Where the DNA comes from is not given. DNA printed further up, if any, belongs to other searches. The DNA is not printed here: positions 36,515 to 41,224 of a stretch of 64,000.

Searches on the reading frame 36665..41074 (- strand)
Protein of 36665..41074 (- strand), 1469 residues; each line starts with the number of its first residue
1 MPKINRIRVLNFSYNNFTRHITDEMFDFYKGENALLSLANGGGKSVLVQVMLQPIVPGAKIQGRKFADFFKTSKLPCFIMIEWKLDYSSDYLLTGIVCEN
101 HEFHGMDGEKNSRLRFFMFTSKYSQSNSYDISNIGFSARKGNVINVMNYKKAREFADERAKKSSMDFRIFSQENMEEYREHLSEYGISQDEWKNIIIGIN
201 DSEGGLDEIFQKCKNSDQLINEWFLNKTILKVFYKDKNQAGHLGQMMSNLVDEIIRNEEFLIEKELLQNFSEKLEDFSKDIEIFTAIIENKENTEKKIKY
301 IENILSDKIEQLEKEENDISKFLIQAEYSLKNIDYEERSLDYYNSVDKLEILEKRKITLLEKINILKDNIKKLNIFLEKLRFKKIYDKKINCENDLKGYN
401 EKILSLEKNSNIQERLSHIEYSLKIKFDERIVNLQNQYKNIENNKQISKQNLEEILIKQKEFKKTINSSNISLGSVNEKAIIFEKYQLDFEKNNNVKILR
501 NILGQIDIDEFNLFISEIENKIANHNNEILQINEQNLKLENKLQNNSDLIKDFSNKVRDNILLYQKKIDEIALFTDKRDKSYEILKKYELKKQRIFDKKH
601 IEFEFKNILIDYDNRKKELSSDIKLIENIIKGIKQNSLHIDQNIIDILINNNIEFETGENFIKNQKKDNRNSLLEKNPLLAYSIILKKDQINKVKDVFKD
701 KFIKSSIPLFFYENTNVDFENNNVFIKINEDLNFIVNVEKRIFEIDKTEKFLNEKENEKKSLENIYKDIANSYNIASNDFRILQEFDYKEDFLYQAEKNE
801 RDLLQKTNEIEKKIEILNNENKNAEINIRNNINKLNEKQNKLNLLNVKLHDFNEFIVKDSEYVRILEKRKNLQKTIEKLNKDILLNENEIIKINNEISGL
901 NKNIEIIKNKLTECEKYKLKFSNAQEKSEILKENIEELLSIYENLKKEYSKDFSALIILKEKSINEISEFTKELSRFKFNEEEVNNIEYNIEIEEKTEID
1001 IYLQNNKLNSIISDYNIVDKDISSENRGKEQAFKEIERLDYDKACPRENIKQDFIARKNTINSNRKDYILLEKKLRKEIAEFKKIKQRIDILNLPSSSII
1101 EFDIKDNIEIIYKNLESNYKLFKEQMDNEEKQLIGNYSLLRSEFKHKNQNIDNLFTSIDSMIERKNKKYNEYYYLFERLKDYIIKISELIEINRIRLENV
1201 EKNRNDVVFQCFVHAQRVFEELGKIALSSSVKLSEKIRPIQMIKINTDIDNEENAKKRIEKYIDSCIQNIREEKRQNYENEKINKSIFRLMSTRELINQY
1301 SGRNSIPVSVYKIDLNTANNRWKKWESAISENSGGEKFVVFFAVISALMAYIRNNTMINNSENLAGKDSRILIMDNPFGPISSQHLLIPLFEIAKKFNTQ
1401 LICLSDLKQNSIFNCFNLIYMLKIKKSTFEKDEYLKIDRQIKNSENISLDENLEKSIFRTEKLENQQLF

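Call 43: search_protein_families(library=pfam, proteins=[window:36665-41074:-], max_evalue=0.0001)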
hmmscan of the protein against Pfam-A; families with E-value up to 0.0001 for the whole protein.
window:36665-41074:- (1469 aa): 0 families

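Call 46: search_protein_families(library=padloc, proteins=[window:36665-41074:-], max_evalue=0.001)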
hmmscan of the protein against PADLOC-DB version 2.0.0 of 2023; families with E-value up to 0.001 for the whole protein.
window:36665-41074:- (1469 aa): 8 families
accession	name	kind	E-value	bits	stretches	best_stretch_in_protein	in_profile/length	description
PDLC00583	JetC3|JetC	-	4.4e-144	480.1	1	1-1439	1-1447/1471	DUF3584 domain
PDLC00582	JetC3|JetC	-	6.9e-53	177.9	1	1-1443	1-1448/1472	DUF3584 domain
PDLC00581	JetC3|JetC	-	2.4e-46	156.2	1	1-1403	1-1414/1473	DUF3584 domain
PDLC00586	JetC3|JetC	-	3.4e-18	62.5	2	1-895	1-900/1486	DUF3584 domain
PDLC00579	JetC3|JetC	-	4.5e-11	39.4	1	33-297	36-293/1453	DUF3584 domain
PDLC00585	JetC3|JetC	-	9.1e-11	38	1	1-1418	1-1423/1457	DUF3584 domain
PDLC00588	JetC3|JetC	-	2.2e-10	36.9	1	35-308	55-314/1484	DUF3584 domain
PDLC00589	JetC3|JetC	-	1.3e-07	27.8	1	34-297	53-292/1486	DUF3584 domain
